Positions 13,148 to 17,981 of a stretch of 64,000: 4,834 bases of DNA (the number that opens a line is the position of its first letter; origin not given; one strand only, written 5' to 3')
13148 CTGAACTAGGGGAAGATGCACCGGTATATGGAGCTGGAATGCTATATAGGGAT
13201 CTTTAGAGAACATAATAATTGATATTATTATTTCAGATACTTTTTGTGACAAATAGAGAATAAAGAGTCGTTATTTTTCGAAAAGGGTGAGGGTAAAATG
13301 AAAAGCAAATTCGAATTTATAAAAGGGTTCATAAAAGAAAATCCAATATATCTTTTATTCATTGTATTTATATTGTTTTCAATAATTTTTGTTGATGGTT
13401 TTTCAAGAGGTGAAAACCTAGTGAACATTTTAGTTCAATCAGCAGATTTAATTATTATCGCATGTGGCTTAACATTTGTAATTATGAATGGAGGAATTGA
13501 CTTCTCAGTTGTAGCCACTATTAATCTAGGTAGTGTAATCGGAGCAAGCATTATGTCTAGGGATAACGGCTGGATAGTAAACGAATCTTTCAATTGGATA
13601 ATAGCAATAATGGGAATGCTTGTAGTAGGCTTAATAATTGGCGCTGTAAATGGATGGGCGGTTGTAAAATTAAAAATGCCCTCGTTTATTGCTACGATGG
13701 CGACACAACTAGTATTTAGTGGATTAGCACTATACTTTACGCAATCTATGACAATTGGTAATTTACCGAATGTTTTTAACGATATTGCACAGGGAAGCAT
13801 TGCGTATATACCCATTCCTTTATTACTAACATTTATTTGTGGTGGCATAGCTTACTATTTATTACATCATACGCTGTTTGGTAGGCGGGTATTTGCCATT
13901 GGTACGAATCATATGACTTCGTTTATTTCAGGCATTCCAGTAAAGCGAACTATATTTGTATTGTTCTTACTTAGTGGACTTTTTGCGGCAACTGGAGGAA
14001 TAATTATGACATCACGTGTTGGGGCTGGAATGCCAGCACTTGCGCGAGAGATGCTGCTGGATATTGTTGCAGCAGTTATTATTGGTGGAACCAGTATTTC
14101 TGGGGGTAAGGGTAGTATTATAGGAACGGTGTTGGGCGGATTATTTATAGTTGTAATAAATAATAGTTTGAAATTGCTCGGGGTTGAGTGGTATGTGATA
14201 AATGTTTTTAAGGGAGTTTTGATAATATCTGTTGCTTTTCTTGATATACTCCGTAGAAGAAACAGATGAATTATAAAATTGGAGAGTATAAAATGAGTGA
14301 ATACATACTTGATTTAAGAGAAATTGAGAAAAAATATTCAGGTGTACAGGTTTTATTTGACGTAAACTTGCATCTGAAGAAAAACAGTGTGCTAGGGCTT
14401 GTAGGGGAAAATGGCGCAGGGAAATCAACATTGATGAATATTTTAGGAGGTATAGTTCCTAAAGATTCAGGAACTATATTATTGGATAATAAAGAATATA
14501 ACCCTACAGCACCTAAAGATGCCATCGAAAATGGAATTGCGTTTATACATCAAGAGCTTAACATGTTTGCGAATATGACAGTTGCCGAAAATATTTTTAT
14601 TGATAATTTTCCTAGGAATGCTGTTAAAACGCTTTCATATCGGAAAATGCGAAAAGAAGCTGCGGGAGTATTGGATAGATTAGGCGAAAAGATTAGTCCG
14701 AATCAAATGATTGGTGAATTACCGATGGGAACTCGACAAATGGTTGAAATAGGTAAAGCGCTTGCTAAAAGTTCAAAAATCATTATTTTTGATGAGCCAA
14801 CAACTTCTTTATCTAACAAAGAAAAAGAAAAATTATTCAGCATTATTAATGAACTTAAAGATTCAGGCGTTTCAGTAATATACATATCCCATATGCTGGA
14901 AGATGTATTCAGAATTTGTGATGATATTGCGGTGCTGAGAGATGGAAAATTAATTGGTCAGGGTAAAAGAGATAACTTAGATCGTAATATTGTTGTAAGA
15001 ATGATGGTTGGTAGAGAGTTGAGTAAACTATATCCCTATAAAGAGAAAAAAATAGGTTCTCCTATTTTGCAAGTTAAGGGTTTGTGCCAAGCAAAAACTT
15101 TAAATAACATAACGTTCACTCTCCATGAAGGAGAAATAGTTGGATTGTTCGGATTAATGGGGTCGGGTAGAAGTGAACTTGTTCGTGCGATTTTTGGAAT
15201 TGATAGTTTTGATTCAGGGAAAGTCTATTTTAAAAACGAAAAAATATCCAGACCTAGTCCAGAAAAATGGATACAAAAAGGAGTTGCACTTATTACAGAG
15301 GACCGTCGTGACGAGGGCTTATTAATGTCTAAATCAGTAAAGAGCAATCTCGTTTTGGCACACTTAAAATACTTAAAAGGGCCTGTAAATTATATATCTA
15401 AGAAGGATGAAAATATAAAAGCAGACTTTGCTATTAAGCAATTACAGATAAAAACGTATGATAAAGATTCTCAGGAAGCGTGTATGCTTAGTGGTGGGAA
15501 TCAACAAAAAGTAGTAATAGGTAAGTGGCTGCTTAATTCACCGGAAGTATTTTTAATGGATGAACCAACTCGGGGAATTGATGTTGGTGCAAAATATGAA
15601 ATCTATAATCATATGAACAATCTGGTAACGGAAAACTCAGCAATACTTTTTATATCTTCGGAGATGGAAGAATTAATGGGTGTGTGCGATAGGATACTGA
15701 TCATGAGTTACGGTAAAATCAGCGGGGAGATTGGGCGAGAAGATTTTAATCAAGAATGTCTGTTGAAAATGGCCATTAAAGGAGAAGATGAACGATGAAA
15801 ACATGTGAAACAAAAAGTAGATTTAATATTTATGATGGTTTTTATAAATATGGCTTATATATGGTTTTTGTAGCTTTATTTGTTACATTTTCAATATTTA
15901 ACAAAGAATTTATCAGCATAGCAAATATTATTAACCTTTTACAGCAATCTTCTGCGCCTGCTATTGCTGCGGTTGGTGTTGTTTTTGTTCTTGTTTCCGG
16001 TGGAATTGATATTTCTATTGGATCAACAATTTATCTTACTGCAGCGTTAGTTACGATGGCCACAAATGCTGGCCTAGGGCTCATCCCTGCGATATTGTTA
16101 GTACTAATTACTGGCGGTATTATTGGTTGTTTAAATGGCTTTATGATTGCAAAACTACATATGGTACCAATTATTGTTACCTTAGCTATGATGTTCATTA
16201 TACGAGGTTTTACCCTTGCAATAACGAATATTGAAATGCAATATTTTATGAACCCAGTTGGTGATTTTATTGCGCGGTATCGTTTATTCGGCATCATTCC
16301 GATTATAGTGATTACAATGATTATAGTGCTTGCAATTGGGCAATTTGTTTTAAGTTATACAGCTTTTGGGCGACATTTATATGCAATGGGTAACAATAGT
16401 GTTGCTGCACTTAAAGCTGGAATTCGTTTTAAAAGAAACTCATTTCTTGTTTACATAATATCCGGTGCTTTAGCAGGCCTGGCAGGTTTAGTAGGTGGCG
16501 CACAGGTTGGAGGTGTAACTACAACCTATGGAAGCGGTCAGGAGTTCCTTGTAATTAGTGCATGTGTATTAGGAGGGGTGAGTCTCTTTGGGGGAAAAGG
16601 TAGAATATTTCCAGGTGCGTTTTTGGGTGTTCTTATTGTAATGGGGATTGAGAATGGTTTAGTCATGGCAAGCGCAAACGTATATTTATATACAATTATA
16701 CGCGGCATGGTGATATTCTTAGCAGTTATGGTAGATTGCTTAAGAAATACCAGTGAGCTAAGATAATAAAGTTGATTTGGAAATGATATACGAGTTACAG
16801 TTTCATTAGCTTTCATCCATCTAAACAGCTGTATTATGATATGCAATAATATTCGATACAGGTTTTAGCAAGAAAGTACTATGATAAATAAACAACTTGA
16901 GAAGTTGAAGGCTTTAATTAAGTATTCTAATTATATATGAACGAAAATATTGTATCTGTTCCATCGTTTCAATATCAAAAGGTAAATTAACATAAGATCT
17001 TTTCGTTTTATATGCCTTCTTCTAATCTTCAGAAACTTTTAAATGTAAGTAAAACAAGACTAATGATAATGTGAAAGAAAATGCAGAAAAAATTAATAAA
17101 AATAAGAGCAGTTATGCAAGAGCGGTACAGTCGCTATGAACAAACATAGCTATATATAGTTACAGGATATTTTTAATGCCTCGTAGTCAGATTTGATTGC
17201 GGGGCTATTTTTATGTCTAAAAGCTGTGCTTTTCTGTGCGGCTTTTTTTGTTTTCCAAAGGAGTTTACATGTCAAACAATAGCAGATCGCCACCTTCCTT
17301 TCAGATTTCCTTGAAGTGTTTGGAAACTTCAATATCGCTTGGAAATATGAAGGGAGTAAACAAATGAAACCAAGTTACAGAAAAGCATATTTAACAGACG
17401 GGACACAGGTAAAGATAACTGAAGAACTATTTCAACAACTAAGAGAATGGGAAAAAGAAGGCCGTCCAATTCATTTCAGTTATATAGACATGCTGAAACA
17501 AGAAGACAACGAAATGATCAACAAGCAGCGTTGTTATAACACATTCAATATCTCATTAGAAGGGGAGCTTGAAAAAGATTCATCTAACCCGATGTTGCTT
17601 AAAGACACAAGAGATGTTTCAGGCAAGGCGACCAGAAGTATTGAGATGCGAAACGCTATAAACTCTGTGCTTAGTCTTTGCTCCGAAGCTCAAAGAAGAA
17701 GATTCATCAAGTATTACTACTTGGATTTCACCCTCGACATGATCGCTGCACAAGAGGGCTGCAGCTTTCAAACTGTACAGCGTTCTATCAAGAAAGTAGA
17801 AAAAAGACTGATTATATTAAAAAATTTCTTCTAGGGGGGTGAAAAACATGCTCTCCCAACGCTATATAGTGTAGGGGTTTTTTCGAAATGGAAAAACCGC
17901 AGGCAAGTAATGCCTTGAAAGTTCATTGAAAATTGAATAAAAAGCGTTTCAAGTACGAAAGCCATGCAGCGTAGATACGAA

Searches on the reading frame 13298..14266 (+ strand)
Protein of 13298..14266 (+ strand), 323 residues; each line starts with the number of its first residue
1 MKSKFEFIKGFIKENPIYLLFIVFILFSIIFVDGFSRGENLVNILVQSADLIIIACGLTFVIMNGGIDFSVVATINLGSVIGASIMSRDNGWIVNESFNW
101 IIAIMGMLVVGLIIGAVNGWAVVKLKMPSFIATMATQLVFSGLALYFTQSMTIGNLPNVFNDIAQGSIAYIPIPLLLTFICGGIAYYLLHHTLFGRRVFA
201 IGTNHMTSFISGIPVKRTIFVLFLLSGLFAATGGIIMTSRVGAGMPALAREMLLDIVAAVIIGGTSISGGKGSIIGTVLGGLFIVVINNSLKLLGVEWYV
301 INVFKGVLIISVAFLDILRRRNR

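Call 10: search_protein_families(library=pfam, proteins=[window:13298-14266:+], max_evalue=0.001)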
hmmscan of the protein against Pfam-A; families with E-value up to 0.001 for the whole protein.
window:13298-14266:+ (323 aa): 1 family
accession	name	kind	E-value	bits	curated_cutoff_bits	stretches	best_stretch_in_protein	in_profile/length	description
PF02653.21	BPD_transp_2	-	1.5e-35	123.1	26.8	1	40-312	1-268/269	Branched-chain amino acid transport system / permease component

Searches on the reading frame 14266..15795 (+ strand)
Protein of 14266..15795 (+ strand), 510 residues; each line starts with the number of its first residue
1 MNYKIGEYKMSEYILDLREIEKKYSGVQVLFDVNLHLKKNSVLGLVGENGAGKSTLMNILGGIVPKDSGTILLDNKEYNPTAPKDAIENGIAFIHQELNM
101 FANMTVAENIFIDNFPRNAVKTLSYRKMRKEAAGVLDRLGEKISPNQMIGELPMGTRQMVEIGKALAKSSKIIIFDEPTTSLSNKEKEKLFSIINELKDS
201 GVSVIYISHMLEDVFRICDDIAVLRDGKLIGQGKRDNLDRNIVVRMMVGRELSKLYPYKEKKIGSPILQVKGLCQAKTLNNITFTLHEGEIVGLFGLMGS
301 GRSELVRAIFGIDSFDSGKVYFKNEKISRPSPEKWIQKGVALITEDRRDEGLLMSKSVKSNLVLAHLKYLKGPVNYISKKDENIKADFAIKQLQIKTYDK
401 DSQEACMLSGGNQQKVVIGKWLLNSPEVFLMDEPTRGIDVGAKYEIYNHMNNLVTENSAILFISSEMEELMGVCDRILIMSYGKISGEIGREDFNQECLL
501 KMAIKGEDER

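Call 10: search_protein_families(library=pfam, proteins=[window:14266-15795:+], max_evalue=0.001)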
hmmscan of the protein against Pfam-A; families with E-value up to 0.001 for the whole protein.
window:14266-15795:+ (510 aa): 3 families
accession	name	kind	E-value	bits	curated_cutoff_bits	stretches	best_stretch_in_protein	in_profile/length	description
PF00005.33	ABC_tran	-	2.1e-55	187.5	25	2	31-180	2-137/137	ABC transporter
PF13304.12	AAA_21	-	2.1e-08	35.1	27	0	43-68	2-44/304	AAA domain, putative AbiEii toxin, Type IV TA system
PF13555.12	AAA_29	-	0.00035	20.7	27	0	36-57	18-39/61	P-loop containing region of AAA domain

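Call 69: list_cluster_members(proteins=[window:14266-15795:+, window:44504-46870:+, window:39434-40807:+])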
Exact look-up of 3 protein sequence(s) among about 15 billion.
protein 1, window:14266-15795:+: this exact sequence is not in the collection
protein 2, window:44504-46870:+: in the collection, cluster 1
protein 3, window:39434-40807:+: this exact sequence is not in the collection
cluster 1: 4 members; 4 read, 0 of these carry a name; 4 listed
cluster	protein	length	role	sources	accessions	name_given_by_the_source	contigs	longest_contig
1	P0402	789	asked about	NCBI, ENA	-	-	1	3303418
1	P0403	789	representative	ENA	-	-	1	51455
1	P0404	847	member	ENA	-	-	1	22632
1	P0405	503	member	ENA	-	-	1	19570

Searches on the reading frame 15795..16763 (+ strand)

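Call 10: search_protein_families(library=pfam, proteins=[window:15795-16763:+], max_evalue=0.001)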
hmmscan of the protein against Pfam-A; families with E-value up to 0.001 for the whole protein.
window:15795-16763:+ (323 aa): 1 family
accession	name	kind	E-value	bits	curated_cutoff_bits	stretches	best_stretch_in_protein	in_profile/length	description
PF02653.21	BPD_transp_2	-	1.4e-32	113.3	26.8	1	44-310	1-268/269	Branched-chain amino acid transport system / permease component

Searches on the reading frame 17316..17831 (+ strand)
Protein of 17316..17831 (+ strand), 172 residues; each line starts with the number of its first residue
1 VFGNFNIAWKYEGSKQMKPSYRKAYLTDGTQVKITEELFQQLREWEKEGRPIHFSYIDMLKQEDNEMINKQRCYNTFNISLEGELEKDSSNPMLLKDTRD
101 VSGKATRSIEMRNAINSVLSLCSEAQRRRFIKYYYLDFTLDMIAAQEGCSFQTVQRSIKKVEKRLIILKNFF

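Call 9: search_protein_families(library=pfam, proteins=[window:17316-17831:+], max_evalue=0.001)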
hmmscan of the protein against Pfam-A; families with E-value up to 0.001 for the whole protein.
window:17316-17831:+ (172 aa): 1 family
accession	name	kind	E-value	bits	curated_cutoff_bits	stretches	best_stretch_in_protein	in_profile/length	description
PF04297.20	UPF0122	-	0.00045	20.9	22.7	0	118-165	14-61/101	Putative helix-turn-helix protein, YlxM / p13 like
